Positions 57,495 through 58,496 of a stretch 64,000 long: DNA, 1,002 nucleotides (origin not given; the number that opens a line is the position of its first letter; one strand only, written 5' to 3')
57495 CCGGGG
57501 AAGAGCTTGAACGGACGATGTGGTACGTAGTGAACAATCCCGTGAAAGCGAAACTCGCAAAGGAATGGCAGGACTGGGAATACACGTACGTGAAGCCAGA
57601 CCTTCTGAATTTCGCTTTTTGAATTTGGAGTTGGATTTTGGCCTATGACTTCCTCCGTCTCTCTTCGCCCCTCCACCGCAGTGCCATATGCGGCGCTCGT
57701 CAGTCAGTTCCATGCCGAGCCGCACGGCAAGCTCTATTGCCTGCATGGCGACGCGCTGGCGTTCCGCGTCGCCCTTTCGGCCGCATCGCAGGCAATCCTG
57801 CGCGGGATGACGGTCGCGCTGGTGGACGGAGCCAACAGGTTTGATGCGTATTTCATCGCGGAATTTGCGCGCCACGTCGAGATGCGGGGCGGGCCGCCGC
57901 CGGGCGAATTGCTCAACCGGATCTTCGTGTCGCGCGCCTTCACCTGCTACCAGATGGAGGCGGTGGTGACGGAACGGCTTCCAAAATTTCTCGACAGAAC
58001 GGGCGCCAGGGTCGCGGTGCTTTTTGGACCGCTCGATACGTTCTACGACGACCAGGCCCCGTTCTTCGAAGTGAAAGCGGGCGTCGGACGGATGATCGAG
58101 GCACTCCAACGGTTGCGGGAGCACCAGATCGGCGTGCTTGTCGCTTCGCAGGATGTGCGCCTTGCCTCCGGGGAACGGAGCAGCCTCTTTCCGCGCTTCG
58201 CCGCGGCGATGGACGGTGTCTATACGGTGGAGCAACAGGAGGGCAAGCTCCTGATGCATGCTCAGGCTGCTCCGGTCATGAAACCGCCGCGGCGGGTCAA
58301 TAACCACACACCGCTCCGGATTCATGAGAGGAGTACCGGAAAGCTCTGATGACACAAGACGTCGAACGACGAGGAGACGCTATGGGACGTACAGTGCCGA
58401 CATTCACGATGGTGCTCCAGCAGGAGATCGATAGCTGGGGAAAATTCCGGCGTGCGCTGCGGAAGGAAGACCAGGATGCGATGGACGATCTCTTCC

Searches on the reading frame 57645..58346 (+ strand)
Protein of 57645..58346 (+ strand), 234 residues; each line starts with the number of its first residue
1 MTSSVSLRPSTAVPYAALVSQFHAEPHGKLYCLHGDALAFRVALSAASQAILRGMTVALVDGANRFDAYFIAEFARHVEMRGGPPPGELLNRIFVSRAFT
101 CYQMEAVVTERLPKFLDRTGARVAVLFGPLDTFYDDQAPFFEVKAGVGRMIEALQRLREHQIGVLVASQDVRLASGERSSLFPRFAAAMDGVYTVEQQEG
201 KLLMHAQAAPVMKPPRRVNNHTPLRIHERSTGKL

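Call 4: search_protein_families(library=pfam, proteins=[window:57645-58346:+], max_evalue=0.1)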
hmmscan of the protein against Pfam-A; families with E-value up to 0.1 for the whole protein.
window:57645-58346:+ (234 aa): 0 families

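Call 8: search_protein_families(library=ncbifam, proteins=[window:57645-58346:+], max_evalue=1)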
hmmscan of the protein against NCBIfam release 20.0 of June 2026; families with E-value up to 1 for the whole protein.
window:57645-58346:+ (234 aa): 0 families

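Call 53: find_homologous_proteins(query=window:57645-58346:+, max_evalue=1e-10)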
Query window:57645-58346:+ (234 aa): 497 proteins with E <= 1e-10 among 1607 candidates; the best 120 are listed.
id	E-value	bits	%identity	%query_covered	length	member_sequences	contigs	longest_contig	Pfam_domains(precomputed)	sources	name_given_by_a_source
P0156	5.4e-150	515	100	100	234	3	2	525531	-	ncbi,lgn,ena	ncbi:MAG: hypothetical protein WB699_10420 [Bacteroidota bacterium]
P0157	7.8e-118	410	82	99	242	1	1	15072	-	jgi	jgi:hypothetical protein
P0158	6.7e-103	361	84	82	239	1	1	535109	-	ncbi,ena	-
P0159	1.7e-100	353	74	92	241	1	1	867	-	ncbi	-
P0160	6.5e-100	351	73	94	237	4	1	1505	-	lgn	-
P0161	7.4e-100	351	76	93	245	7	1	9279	-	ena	-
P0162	3.2e-95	336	78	83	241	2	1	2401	-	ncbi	-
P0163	5.7e-90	319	70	93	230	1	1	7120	-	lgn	-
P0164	3.0e-89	316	71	90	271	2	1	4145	-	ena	-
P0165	5.7e-87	309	71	86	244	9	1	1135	-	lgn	-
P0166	1.0e-86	308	70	90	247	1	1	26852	-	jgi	jgi:hypothetical protein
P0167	2.7e-84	300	68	88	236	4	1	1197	-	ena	-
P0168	7.6e-83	296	77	78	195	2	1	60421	-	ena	-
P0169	2.9e-81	290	68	82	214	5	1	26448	-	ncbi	-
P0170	4.5e-78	280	72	80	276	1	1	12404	-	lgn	-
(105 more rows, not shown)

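Call 55: find_encoding_contigs(protein=P0158, flank=5000, max_places=2)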
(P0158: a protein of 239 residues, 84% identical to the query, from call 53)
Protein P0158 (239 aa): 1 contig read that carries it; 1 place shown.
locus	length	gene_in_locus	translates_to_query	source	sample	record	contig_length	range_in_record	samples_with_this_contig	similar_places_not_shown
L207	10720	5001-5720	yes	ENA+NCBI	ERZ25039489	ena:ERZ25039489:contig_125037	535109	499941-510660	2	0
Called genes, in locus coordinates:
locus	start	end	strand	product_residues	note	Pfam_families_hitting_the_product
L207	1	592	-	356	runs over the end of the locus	PF00580:UvrD-helicase, PF13245:AAA_19, PF13604:AAA_30 (faint)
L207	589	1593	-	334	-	PF01904:DUF72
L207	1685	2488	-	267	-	PF13858:DUF4199 (weak)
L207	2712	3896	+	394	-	PF00817:IMS, PF11798:IMS_HHH (weak), PF11799:IMS_C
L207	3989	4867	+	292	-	-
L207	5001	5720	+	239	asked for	-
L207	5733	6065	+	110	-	PF26485:DUF8156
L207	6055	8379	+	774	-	PF00136:DNA_pol_B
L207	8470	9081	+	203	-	PF07617:DUF1579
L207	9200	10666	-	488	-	PF12679:ABC2_membrane_2, PF12698:ABC2_membrane_3, PF12040:DUF3526 (weak)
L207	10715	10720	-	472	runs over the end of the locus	PF12679:ABC2_membrane_2, PF12698:ABC2_membrane_3 (weak), PF12040:DUF3526 (weak)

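Call 56: find_encoding_contigs(protein=P0157, flank=5000, max_places=2)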
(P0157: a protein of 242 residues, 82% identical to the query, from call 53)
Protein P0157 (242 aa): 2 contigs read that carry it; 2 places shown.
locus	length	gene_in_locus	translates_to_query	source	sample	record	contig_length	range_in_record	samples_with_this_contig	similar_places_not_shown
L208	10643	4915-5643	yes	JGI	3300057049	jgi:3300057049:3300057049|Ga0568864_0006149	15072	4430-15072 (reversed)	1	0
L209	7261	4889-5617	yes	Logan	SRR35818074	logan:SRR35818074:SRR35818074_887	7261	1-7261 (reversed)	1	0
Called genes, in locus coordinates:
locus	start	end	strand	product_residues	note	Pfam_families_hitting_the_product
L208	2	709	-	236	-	?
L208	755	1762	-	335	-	PF01904:DUF72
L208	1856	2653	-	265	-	PF04893:Yip1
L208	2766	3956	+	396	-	PF00817:IMS, PF11798:IMS_HHH (weak), PF11799:IMS_C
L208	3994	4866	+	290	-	-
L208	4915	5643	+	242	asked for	-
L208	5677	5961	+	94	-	PF26485:DUF8156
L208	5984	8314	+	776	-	PF00136:DNA_pol_B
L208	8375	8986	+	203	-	PF07617:DUF1579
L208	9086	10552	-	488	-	PF12679:ABC2_membrane_2, PF12698:ABC2_membrane_3, PF12040:DUF3526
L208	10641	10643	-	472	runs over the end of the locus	PF12679:ABC2_membrane_2, PF12698:ABC2_membrane_3, PF12040:DUF3526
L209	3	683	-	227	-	?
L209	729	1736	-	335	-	PF01904:DUF72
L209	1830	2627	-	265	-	PF04893:Yip1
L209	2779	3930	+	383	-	PF00817:IMS, PF11798:IMS_HHH (weak), PF11799:IMS_C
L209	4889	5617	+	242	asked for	-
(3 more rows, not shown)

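Call 57: find_encoding_contigs(protein=P0168, flank=5000, max_places=2)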
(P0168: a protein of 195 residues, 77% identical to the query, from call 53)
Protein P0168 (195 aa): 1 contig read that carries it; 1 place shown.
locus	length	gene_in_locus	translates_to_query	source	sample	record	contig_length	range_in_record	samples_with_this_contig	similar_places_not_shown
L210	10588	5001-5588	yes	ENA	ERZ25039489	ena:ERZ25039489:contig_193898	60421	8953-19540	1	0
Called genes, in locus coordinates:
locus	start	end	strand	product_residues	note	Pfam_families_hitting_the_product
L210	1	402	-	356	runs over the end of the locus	PF00580:UvrD-helicase, PF13245:AAA_19, PF13604:AAA_30 (faint)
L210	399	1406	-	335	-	PF01904:DUF72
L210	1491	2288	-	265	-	PF04893:Yip1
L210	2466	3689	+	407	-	PF00817:IMS, PF11799:IMS_C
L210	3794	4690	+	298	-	PF01904:DUF72 (weak)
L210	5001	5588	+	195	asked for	-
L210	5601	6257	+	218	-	PF26485:DUF8156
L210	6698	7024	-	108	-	-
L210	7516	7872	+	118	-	-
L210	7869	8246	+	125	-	-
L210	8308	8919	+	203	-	PF07617:DUF1579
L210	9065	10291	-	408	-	PF12679:ABC2_membrane_2, PF12698:ABC2_membrane_3, PF10920:DUF2705 (faint), PF12040:DUF3526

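Call 77: search_protein_families(library=pfam, proteins=[L208:3994-4863:+], max_evalue=0.01)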
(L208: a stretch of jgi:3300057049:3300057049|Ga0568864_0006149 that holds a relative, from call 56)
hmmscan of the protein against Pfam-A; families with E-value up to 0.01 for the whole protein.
L208:3994-4863:+ (290 aa): 0 families
